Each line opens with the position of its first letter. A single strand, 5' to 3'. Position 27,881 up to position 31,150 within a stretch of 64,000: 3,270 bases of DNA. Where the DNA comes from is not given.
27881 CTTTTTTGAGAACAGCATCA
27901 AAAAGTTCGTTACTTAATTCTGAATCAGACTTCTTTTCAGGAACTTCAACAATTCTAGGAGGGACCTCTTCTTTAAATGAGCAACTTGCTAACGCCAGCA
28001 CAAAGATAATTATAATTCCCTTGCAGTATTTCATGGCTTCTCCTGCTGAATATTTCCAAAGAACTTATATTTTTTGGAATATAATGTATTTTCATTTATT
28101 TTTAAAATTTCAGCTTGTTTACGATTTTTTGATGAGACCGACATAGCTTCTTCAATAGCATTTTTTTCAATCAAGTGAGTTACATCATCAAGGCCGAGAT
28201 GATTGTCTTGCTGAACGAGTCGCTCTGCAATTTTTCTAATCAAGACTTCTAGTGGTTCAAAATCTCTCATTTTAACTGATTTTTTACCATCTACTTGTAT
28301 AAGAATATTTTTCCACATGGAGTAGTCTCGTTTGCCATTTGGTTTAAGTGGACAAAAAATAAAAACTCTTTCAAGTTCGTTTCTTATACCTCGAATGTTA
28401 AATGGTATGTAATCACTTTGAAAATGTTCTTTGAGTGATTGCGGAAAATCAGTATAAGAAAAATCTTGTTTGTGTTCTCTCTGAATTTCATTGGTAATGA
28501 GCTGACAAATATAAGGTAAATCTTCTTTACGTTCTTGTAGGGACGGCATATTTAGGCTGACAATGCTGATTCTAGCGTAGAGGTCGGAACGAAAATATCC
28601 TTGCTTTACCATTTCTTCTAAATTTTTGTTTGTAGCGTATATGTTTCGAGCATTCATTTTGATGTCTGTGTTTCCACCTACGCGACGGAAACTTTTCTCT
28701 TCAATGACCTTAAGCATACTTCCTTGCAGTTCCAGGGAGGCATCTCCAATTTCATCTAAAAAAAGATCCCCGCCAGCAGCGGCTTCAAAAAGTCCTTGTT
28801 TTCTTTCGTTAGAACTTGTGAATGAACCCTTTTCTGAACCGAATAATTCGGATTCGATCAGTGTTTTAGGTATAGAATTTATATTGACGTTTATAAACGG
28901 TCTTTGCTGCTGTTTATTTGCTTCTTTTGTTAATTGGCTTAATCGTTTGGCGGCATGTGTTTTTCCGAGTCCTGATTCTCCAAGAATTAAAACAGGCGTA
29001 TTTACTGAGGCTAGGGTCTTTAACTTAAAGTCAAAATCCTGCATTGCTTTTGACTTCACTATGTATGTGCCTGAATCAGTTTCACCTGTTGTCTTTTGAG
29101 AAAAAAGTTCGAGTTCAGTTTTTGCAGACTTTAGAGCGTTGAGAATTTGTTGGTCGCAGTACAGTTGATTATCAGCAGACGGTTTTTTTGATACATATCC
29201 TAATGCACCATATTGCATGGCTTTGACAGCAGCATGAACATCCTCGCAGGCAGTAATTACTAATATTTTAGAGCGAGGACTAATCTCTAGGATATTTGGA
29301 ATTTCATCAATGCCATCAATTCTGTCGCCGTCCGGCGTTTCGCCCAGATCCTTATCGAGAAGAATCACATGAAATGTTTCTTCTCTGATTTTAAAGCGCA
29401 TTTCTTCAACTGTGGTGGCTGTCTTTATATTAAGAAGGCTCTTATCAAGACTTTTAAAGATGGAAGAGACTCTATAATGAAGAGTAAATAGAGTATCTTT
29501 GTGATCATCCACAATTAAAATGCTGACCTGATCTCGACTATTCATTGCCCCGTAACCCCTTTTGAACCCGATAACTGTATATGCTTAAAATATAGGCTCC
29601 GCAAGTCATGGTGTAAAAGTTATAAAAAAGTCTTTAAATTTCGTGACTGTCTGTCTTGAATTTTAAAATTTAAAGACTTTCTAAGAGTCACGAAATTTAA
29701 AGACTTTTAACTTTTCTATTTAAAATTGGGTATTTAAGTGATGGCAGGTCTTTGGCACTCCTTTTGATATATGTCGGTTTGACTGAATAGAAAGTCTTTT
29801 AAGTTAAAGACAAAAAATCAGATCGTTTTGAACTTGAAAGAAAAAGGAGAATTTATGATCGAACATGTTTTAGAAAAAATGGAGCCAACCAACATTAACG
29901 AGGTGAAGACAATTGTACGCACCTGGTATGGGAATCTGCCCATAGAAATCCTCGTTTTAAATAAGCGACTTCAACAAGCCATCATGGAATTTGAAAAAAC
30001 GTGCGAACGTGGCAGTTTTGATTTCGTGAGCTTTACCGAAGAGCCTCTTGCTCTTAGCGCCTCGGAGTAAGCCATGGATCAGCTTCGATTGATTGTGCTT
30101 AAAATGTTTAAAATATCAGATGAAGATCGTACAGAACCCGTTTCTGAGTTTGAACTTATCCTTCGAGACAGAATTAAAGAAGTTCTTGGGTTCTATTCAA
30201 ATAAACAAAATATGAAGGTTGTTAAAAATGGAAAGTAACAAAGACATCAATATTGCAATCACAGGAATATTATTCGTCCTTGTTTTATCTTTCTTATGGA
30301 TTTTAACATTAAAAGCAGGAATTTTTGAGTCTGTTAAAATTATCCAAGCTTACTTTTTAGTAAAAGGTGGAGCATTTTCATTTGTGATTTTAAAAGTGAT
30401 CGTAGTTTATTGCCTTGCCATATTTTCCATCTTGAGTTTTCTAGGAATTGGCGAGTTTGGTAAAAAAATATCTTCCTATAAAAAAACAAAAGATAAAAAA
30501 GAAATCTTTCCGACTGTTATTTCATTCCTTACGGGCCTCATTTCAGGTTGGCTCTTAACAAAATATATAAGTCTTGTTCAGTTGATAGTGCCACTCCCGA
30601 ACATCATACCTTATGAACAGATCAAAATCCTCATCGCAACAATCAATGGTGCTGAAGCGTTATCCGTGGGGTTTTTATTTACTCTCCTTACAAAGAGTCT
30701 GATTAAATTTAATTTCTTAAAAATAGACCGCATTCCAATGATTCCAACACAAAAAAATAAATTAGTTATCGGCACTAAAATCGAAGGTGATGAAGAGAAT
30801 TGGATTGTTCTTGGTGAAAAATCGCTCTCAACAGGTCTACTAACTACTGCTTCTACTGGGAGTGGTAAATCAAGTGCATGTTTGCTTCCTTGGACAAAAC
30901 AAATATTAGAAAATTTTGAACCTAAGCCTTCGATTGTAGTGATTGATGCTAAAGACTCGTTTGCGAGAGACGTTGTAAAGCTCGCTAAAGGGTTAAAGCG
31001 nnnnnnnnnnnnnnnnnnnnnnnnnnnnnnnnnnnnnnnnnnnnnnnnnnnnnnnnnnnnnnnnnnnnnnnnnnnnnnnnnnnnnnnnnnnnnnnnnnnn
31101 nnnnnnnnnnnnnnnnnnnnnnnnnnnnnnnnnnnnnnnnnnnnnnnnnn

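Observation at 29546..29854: Sigma-54-type promoter with a 23-bp perfect palindrome heads the conjugation operon, divergent from an NtrC-family activator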

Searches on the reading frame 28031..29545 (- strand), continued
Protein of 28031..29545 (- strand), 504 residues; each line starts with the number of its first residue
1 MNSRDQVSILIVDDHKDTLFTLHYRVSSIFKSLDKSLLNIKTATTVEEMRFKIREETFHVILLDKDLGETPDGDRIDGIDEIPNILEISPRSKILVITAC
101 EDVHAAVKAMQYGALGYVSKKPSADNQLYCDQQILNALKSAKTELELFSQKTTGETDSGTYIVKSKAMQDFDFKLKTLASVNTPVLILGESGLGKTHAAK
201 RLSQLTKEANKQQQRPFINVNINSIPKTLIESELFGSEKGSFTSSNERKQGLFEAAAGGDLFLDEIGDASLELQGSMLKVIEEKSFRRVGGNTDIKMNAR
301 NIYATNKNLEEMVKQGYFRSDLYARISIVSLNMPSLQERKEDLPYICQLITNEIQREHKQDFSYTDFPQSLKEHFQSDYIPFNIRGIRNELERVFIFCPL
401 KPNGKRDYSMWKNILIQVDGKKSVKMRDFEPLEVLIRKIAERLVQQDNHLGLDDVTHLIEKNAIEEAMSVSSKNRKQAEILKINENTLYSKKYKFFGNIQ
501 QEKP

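Call 86: search_dna_similar(query=window:28031-29545:-, collection=plasmids, mode=protein, max_rows=15, max_evalue=1e-40)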
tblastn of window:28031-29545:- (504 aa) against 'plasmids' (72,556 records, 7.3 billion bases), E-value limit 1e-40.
Records with a match: 345; places in all: 391; records where one place covers at least 80% of the query: 31.
Best place of each record, by identity: <60% 345.
By first word of the organism name: Ralstonia 137; Rhizobium 24; Sinorhizobium 24; Azospirillum 12; Acinetobacter 9; Escherichia 8; Paraburkholderia 8; Ensifer 8; Shinella 7; Mesorhizobium 7; and 58 more.
By predicted mobility (MOB-suite, as given by PLSDB): non-mobilizable 164; mobilizable 136; conjugative 45.
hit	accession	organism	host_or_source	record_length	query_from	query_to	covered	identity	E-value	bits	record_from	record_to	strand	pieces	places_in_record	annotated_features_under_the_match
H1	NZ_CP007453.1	Peptoclostridium acidaminophilum DSM 3953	black mud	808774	1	504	100%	29.7%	3e-46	180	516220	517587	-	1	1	sigma-54 dependent transcriptional regulator | transporter substrate-binding domain-containing protein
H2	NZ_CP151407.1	Azonexus hydrophilus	metagenomic assembly,groundwater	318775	9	491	96%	30.7%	3e-50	192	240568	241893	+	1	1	sigma-54 dependent transcriptional regulator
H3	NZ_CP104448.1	Acinetobacter baumannii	Homo sapiens,sputum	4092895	9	497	97%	30.3%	3e-52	198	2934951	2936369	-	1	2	none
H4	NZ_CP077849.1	Acinetobacter baumannii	Homo sapiens,Rectal swab_P28_BU14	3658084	9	497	97%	30.1%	4e-52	198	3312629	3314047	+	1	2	none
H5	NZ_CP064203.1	Acinetobacter baumannii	Homo sapiens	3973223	9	497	97%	30.1%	4e-52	198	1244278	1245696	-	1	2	none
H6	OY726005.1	Phocaeicola massiliensis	-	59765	9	495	97%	30.2%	4e-55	206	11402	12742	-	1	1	record has no annotation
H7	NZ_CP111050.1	Chondrinema litorale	Seaweed,red alga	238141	8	491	96%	30.1%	2e-45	178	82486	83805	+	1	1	sigma-54 dependent transcriptional regulator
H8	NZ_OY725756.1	Parabacteroides distasonis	-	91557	9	495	97%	29.9%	3e-48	186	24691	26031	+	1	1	sigma-54 dependent transcriptional regulator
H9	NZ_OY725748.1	Parabacteroides distasonis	-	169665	7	491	96%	30.0%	2e-46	181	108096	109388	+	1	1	sigma-54 dependent transcriptional regulator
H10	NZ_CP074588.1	Pseudoalteromonas piscicida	mixed culture,water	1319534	2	495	98%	29.1%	8e-45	176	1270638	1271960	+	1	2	none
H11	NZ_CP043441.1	Cupriavidus campinensis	cell culture,soil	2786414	9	491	96%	29.5%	4e-46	180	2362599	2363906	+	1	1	none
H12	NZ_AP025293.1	Persicobacter psychrovividus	-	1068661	54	491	87%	32.4%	2e-46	181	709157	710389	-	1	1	none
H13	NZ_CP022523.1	Pseudoalteromonas sp. NC201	pure culture,sea water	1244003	8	495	97%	28.9%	6e-44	174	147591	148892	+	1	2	none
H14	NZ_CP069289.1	Priestia megaterium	microbe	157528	90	491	80%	34.6%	2e-50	193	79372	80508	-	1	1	sigma-54-dependent Fis family transcriptional regulator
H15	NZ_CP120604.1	Priestia megaterium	cell culture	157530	90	491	80%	34.6%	2e-50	193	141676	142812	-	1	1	sigma-54-dependent Fis family transcriptional regulator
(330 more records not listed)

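Call 87: get_annotated_region(hit=H8, flank=7000)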
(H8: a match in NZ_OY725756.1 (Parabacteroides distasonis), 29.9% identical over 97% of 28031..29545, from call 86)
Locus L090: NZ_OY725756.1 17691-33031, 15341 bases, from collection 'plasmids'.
description: Parabacteroides distasonis strain Parabacteroides distasonis TSDC17.2-1.1 plasmid 11, complete sequence
organism: Parabacteroides distasonis (NCBI taxid 823)
taxonomy: Bacteria; Bacteroidota; Bacteroidia; Bacteroidales; Tannerellaceae; Parabacteroides; Parabacteroides distasonis
host: -; source: -; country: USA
typing (MOB-suite, as given by PLSDB): non-mobilizable
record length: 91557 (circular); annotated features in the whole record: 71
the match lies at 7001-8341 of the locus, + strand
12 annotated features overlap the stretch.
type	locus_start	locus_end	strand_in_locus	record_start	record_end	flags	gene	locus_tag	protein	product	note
CDS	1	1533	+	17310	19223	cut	-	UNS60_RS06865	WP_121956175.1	Ig-like domain-containing protein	-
CDS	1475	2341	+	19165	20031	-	-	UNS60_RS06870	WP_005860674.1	DUF3108 domain-containing protein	-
CDS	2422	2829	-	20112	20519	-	-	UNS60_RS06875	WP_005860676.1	PaaI family thioesterase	-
CDS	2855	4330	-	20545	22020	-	cysS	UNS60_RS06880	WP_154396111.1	cysteine--tRNA ligase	GO:0006423 - cysteinyl-tRNA aminoacylation [Evidence IEA]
CDS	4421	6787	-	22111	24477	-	-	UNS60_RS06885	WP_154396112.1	ABC transporter permease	-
CDS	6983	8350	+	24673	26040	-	-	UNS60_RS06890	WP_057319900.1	sigma-54 dependent transcriptional regulator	GO:0006355 - regulation of DNA-templated transcription [Evidence IEA]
CDS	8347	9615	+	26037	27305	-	-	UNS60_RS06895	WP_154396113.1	HAMP domain-containing sensor histidine kinase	-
CDS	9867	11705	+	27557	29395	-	-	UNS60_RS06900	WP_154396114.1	right-handed parallel beta-helix repeat-containing protein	-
CDS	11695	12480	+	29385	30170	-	-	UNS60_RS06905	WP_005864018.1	phosphatase PAP2 family protein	-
CDS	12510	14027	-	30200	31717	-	-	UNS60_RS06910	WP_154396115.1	GH3 auxin-responsive promoter family protein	-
CDS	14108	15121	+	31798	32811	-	-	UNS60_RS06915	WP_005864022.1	ATP-dependent 6-phosphofructokinase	GO:0006002 - fructose 6-phosphate metabolic process [Evidence IEA]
CDS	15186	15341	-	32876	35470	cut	-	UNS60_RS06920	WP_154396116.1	T9SS type A sorting domain-containing protein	-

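Call 88: get_annotated_region(hit=H6, flank=7000)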
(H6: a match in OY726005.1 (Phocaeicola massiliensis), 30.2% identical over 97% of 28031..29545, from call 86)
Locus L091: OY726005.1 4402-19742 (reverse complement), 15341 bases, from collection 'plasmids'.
description: Phocaeicola massiliensis strain Bacteroides massiliensis TSDC17.2-1.1 genome assembly, plasmid: 31
organism: Phocaeicola massiliensis (NCBI taxid 204516)
taxonomy: Bacteria; Bacteroidota; Bacteroidia; Bacteroidales; Bacteroidaceae; Phocaeicola; Phocaeicola massiliensis
host: -; source: -; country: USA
typing (MOB-suite, as given by PLSDB): non-mobilizable
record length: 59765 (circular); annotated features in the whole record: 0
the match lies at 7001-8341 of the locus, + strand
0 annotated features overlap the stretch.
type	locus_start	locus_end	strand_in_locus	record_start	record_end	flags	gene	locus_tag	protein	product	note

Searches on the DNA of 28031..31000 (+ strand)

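Call 9: search_dna_similar(query=window:28031-31000:+, collection=plasmids, mode=distant)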
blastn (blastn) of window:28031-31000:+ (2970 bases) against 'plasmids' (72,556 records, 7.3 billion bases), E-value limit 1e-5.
No match.

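Call 66: search_rna_families(source=window, start=29300, end=30300, threshold=evalue, max_evalue=1)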
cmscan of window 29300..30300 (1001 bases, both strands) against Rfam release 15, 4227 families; matches with E-value up to 1: 17.
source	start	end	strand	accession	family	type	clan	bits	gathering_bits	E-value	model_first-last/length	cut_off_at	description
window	29613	29715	-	RF03601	MIR7993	Gene; miRNA;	-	31.1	100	0.0018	1-138/138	no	MIR7993 microRNA precursor family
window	29626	29709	+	RF03926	MIR1435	Gene; miRNA;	-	31.1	94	0.02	1-186/186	no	MIR1435 microRNA precursor family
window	29626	29708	+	RF03664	MIR6288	Gene; miRNA;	-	29.4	74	0.0015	1-92/92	no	MIR6288 microRNA precursor family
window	29615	29715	+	RF04205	MIR2606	Gene; miRNA;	-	29.4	139.7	0.045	1-165/165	no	MIR2606 microRNA precursor family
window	29629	29705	-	RF03743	MIR7696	Gene; miRNA;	-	29.3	83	0.0029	1-88/88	no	MIR7696 microRNA precursor family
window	29615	29715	+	RF04134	MIR7504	Gene; miRNA;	-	28.2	83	0.013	1-124/124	no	MIR7504 microRNA precursor family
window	29626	29710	+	RF04230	mir-9261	Gene; miRNA;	-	27.7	86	0.0036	1-92/92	no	mir-9261 microRNA precursor family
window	29615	29715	-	RF04134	MIR7504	Gene; miRNA;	-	27.5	83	0.019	1-124/124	no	MIR7504 microRNA precursor family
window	29625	29708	-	RF03926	MIR1435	Gene; miRNA;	-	27.2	94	0.13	1-186/186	no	MIR1435 microRNA precursor family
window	29615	29715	-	RF04205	MIR2606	Gene; miRNA;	-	27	139.7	0.15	1-165/165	no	MIR2606 microRNA precursor family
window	29615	29715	-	RF03940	MIR9563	Gene; miRNA;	-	24.9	90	0.038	1-127/127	no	MIR9563 microRNA precursor family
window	29625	29709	-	RF03616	MIR1888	Gene; miRNA;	-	23.9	72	0.059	1-101/101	no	MIR1888 microRNA precursor family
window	29628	29706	+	RF03940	MIR9563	Gene; miRNA;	-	23.1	90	0.11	1-127/127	no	MIR9563 microRNA precursor family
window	29630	29704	-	RF00717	mir-315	Gene; miRNA;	-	22.9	63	0.29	1-83/83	no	mir-315 microRNA precursor family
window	29620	29712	-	RF04127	MIR8007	Gene; miRNA;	-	21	195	0.2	1-226/226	no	MIR8007 microRNA precursor family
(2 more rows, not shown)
